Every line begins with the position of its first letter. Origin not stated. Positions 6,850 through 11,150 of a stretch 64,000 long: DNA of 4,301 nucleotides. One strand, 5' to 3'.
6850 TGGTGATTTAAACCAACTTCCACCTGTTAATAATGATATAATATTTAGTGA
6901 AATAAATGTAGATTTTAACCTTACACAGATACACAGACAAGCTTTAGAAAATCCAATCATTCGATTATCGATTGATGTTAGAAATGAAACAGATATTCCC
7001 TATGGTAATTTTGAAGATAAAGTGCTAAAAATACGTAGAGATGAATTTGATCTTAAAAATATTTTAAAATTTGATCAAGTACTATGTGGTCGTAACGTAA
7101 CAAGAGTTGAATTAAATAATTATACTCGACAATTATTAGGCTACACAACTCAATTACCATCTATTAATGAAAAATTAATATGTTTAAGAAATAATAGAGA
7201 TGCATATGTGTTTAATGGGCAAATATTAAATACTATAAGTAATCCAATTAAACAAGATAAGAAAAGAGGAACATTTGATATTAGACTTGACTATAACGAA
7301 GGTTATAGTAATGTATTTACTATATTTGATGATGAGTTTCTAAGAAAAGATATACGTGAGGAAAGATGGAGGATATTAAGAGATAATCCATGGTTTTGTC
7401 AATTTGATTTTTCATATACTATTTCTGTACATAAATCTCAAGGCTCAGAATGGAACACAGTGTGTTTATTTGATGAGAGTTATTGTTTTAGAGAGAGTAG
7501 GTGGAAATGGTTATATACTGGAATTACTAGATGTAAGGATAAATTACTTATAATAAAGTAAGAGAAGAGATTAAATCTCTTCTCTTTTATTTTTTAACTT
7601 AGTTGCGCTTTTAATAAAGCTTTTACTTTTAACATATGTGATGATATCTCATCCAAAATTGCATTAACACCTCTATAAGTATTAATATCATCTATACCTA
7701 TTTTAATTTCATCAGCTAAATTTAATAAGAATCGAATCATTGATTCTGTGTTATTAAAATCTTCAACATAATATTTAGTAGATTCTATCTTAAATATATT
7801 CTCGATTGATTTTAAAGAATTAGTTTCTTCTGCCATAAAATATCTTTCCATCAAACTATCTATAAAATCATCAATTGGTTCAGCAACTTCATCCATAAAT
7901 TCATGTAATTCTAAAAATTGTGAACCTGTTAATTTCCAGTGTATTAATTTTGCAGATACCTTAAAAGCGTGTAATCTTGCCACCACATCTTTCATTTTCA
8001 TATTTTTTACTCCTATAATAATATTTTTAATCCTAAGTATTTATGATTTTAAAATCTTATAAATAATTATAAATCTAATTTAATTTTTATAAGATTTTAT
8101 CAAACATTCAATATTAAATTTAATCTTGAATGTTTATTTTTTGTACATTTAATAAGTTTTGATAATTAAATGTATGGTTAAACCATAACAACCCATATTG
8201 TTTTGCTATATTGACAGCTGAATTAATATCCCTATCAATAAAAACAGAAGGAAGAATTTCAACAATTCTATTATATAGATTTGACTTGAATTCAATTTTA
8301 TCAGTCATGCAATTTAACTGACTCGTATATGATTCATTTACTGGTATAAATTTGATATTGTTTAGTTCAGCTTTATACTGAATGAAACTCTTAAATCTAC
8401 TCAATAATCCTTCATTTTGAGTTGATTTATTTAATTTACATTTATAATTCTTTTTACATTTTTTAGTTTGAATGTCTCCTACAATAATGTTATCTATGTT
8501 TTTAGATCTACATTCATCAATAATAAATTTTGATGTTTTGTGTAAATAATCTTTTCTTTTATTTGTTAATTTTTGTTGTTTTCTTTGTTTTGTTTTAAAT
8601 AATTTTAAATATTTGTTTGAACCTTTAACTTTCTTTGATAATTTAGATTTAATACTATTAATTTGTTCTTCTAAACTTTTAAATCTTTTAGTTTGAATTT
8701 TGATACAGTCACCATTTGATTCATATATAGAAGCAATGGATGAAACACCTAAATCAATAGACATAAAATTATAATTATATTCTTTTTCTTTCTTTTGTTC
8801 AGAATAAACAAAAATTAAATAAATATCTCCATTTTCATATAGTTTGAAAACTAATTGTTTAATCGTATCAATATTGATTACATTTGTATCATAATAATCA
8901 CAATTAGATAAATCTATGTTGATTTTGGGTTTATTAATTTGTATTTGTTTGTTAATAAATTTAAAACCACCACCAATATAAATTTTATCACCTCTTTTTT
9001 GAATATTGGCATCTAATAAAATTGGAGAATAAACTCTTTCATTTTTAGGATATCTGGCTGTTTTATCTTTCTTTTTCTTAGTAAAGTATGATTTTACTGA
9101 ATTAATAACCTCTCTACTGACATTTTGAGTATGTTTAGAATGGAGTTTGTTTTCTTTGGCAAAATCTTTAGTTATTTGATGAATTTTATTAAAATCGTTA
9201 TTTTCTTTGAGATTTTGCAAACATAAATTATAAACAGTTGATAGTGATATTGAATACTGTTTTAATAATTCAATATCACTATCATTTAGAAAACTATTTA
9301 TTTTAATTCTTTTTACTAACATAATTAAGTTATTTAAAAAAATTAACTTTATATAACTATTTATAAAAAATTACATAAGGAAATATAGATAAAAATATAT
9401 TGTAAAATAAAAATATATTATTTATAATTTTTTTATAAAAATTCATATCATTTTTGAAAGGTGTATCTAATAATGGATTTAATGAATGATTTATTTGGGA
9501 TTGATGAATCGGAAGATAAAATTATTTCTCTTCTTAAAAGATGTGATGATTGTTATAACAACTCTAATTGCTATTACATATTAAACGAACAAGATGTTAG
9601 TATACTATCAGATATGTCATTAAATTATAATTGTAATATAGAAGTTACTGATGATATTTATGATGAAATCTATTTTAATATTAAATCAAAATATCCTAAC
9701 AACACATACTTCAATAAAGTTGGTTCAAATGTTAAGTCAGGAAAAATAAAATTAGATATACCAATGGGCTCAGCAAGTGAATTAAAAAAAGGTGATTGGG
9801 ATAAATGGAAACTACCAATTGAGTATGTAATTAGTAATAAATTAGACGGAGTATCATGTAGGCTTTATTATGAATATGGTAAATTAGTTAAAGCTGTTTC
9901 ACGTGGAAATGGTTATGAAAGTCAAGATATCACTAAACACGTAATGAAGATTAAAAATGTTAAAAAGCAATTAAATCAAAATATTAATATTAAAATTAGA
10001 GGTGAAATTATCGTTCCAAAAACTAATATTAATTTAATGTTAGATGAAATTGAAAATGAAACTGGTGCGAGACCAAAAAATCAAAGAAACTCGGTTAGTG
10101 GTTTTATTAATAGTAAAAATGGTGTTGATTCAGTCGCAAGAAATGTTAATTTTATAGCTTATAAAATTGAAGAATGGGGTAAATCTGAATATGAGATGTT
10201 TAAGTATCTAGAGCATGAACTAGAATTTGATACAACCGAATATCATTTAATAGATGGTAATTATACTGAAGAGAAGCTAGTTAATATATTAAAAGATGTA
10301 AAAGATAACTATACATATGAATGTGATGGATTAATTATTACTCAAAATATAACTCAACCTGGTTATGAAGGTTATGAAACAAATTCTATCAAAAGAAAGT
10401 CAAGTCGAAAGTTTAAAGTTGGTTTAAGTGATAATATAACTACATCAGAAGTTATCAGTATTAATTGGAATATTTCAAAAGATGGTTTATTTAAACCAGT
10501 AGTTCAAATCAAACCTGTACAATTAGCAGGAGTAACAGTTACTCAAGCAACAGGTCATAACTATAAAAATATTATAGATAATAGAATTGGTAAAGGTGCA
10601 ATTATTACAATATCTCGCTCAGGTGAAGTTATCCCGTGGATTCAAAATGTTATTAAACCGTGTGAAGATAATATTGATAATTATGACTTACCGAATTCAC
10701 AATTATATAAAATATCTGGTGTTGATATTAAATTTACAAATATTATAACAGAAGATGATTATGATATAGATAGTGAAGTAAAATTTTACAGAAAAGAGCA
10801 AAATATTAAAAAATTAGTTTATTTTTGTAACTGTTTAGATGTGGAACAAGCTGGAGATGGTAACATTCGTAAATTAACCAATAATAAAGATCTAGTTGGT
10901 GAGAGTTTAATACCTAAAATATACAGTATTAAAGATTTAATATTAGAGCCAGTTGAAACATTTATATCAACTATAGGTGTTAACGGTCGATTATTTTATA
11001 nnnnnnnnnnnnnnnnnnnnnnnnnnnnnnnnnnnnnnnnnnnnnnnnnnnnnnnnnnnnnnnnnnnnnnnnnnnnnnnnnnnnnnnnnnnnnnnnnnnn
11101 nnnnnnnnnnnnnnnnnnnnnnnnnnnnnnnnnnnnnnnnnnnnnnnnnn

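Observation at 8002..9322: Solitary TnpB-like RuvC nuclease without a zinc finger, with a 3' hairpin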

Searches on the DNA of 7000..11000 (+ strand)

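Call 7: search_dna_similar(query=window:7000-11000:+, collection=phages, mode=near)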
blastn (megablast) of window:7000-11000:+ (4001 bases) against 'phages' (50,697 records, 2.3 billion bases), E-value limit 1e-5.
No match.

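Call 20: search_rna_families(source=window, start=7000, end=10500, threshold=evalue, max_evalue=10)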
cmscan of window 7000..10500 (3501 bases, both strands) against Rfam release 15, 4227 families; matches with E-value up to 10: 7.
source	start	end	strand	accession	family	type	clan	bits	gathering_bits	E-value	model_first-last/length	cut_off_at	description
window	7552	7621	-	RF02029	sraA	Gene; sRNA;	-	27.2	56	0.3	1-95/95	no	sraA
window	7531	7594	+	RF02029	sraA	Gene; sRNA;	-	25.5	56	0.69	1-95/95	no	sraA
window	9239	9286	+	RF03339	mir-3047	Gene; miRNA;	-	24.8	53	0.097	1-61/61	no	mir-3047 microRNA precursor family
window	8363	8428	+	RF03867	mir-4081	Gene; miRNA;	-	19.3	70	4.7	1-51/51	no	mir-4081 microRNA precursor family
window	7557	7588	+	RF00692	MIR171_2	Gene; miRNA;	CL00099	16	65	8.4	1-111/111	no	MIR171_2 microRNA precursor family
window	7579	7625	-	RF00032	Histone3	Cis-reg;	-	15.5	34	2.2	1-46/46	no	Histone 3' UTR stem-loop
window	7326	7367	+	RF01304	sR5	Gene; snRNA; snoRNA; CD-box;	-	13.9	40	6.8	1-53/53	no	Small nucleolar RNA sR5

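Call 61: search_dna_similar(query=L096:2300-4900:+, collection=phages, mode=near, max_rows=30)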
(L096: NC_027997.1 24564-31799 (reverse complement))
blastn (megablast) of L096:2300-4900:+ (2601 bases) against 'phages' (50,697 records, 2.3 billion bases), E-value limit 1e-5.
Records with a match: 17; places in all: 39; records where one place covers at least 80% of the query: 7.
Best place of each record, by identity: >=99% 2; 95-99% 9; 90-95% 5; 80-90% 1.
By first word of the organism name: Campylobacter 17.
By host as written in the record: - 6; Campylobacter jejuni 5; Campylobacter sp. 4; Campylobacter jejuni RM1221 1; Campylobacter coli 99-2 1.
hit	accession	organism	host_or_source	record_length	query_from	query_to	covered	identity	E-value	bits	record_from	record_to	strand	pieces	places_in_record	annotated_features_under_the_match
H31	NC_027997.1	Campylobacter phage CP220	Campylobacter sp.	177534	1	2601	100%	100.0%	0e+0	4804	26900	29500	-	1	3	IS200/IS605 family insertion sequence element ISCaje1 (TnpB component ... | transposase | HMMPfam hit to PF01385, Probable transposase, score 8.6e-05 | Probable phage tail sheath protein | hypothetical protein | and 2 other names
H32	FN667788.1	Campylobacter phage CP220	Campylobacter sp.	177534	1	2601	100%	100.0%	0e+0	4804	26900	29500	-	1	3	IS200/IS605 family insertion sequence element ISCaje1 (TnpB component ... | ISCaje1 transposase | HMMPfam hit to PF01385, Probable transposase, score 8.6e-05 | Probable phage tail sheath protein | hypothetical phage protein | and 2 other names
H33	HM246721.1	Campylobacter phage vB_CcoM-IBB_35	-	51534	2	2601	100%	96.0%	0e+0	4228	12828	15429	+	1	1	IS605 OrfB family transposase | gp18 tail sheath protein | hypothetical protein (x2) | putative transcriptional regulator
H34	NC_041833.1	Campylobacter phage vB_CcoM-IBB_35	-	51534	2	2601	100%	96.0%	0e+0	4228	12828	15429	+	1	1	transposase (x2) | gp18 tail sheath protein | hypothetical protein (x2)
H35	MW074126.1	Campylobacter phage CJLB-14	Campylobacter jejuni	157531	1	2601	99%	95.7%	0e+0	4116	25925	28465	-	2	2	hypothetical protein (x4)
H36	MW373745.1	Campylobacter phage CJLB-13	Campylobacter jejuni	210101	1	2601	92%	94.7%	0e+0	3727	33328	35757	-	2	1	record has no annotation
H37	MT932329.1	Campylobacter phage F379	Campylobacter jejuni RM1221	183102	1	2601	92%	94.6%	0e+0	3711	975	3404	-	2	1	putative transposase | putative tail sheath protein | hypothetical protein | ribosome_binding_site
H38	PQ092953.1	Campylobacter phage CC_R7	Campylobacter coli 99-2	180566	473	1996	59%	95.2%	0e+0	2405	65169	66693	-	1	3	transposase (x2)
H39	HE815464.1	Campylobacter phage CP21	Campylobacter sp.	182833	467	1991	58%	95.1%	0e+0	2394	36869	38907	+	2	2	CP21_065: putative transposase, IS607 family | CP21_063: putative transposase, IS607 family | CP21_064: putative transposase, IS607 family | CP21_066: putative DNA end protector protein (T4 gp02-like)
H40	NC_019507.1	Campylobacter phage CP21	Campylobacter sp.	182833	467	1991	58%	95.1%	0e+0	2394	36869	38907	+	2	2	CP21_065: transposase | CP21_063: transposase | CP21_064: putative transposase, IS607 family | CP21_066: putative DNA end protector protein (T4 gp02-like)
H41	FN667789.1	Campylobacter phage CPt10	-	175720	681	1992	50%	97.3%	0e+0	2224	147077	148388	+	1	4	IS200/IS605 family insertion sequence element ISCaje1 (TnpB component ... | ISCaje1 transposase | HMMPfam hit to PF01385, Transposase (probable),IS891/IS1136/IS1341, ... | HMMPfam hit to PF07282, Transposase, IS605 OrfB,C-terminal, score ... | possible CRISPR DR consensus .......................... with 1 spacer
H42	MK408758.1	Campylobacter phage CP20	Campylobacter jejuni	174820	681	1992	50%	97.3%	0e+0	2224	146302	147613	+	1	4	mobile element protein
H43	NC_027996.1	Campylobacter phage CPt10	-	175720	681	1992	50%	97.3%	0e+0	2224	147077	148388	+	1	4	IS200/IS605 family insertion sequence element ISCaje1 (TnpB component ... | transposase | HMMPfam hit to PF01385, Transposase (probable),IS891/IS1136/IS1341, ... | HMMPfam hit to PF07282, Transposase, IS605 OrfB,C-terminal, score ... | possible CRISPR DR consensus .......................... with 1 spacer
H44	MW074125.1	Campylobacter phage CJLB-12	Campylobacter jejuni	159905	677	1992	51%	93.5%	0e+0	1954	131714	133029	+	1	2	hypothetical protein (x2)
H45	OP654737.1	Campylobacter phage vB_CjeM_WX1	Campylobacter jejuni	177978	677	1991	51%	86.8%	0e+0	1458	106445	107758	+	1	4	putative transposase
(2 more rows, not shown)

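Call 89: build_rna_model(alignment_id=A3, structure=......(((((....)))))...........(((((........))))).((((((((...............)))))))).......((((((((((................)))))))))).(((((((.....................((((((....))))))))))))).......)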
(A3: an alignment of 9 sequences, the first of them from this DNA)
Model R1 built from alignment A3 (9 sequences, 183 columns); structure: as given.
model positions 160; base pairs 41; branch points 4; effective number of sequences 1.68; information 0.59 bits per position. Calibrated on 0.2 Mb of random sequence (short: E-values are rough).
structure used (alignment columns):
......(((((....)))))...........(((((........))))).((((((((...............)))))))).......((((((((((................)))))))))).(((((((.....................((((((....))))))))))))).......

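Call 90: search_with_rna_model(model_id=R1, sources=[window, L001, L003, L004, L005, L006, L007, L084, L085, L087, L089, L090, L096, L097, L101, L109, L091, L093, L095], max_evalue=1, make_alignment=true)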
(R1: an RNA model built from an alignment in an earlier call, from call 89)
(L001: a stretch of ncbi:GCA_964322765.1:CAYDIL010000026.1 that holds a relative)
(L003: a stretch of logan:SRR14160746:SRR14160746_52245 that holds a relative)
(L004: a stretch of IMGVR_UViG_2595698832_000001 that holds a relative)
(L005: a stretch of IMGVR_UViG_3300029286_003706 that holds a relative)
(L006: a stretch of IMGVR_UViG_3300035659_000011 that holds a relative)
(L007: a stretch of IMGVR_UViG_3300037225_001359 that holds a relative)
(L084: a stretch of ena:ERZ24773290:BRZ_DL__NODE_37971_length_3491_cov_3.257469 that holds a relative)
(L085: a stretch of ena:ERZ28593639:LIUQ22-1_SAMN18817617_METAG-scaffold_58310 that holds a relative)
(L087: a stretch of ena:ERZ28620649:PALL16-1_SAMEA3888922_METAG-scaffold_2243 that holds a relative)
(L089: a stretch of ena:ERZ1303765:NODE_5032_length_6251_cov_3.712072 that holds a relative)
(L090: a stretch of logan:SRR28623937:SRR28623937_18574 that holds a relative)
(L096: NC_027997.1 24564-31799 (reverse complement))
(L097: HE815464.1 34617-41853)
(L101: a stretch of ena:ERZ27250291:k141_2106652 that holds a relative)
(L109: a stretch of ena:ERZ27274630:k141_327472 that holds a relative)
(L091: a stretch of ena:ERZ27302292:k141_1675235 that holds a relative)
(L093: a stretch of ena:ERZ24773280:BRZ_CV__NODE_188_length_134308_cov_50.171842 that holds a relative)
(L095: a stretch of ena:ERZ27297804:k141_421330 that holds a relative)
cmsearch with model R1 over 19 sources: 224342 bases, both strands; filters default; matches with E-value up to 1: 17.
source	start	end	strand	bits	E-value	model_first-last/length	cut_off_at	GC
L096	4141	4290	+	142.1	2.4e-23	1-160/160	no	0.25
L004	6142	6291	+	139.4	7.5e-23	1-160/160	no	0.25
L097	4142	4291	+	139.4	7.5e-23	1-160/160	no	0.25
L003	6716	6896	+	137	2.1e-22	1-160/160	no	0.19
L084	3303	3484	+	135.7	3.6e-22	1-160/160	no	0.19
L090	6663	6834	+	129.6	4.7e-21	1-160/160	no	0.2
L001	11096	11277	+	128.7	7e-21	1-160/160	no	0.18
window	8043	8224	-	127.1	1.4e-20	1-160/160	no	0.17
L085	1163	1344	+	127.1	1.4e-20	1-160/160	no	0.17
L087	4341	4477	+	113.3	4.5e-18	1-160/160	no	0.33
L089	2422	2558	+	113.3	4.5e-18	1-160/160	no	0.33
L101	3659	3833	+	107.7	4.8e-17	1-160/160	no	0.27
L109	3599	3756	+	87.1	2.9e-13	1-160/160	no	0.28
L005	6021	6165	+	79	8.6e-12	1-160/160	no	0.26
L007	491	626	+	30.9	0.0057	1-160/160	no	0.32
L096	5173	5323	+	22.5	0.2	1-160/160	no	0.3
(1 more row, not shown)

Alignment A5: 17 matches aligned to the model, 266 columns, each read 5' to 3' on its own strand. Consensus structure (alignment columns), stored with it:
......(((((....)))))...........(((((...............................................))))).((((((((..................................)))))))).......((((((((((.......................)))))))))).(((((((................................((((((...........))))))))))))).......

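Call 91: search_with_rna_model(model_id=R1, sources=[window, L001, L003, L005, L007, L084, L087, L090, L096, L097, L101, L109], max_evalue=0.01, make_alignment=true)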
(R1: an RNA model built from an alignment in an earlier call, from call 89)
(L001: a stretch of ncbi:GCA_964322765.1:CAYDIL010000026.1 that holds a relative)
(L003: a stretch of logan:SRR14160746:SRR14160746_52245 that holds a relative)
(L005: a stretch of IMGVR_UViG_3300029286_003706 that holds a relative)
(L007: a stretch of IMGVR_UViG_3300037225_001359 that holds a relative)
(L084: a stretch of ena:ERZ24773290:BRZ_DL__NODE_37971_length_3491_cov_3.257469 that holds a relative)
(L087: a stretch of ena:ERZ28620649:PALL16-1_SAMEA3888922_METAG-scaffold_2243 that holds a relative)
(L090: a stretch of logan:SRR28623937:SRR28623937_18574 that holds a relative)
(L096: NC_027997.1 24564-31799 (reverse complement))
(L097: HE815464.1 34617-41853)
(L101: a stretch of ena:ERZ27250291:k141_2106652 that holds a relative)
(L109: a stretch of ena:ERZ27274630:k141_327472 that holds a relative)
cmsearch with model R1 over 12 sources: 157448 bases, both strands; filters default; matches with E-value up to 0.01: 12.
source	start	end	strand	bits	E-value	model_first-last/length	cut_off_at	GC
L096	4141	4290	+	142.1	1.7e-23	1-160/160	no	0.25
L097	4142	4291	+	139.4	5.2e-23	1-160/160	no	0.25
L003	6716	6896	+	137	1.5e-22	1-160/160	no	0.19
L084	3303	3484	+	135.7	2.5e-22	1-160/160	no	0.19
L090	6663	6834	+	129.6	3.3e-21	1-160/160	no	0.2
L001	11096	11277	+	128.7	4.9e-21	1-160/160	no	0.18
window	8043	8224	-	127.1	9.7e-21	1-160/160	no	0.17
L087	4341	4477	+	113.3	3.1e-18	1-160/160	no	0.33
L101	3659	3833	+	107.7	3.3e-17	1-160/160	no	0.27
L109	3599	3756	+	87.1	2e-13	1-160/160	no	0.28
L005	6021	6165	+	79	6.1e-12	1-160/160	no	0.26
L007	491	626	+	30.9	0.004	1-160/160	no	0.32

Alignment A6: 12 matches aligned to the model, 201 columns, each read 5' to 3' on its own strand. Consensus structure (alignment columns), stored with it:
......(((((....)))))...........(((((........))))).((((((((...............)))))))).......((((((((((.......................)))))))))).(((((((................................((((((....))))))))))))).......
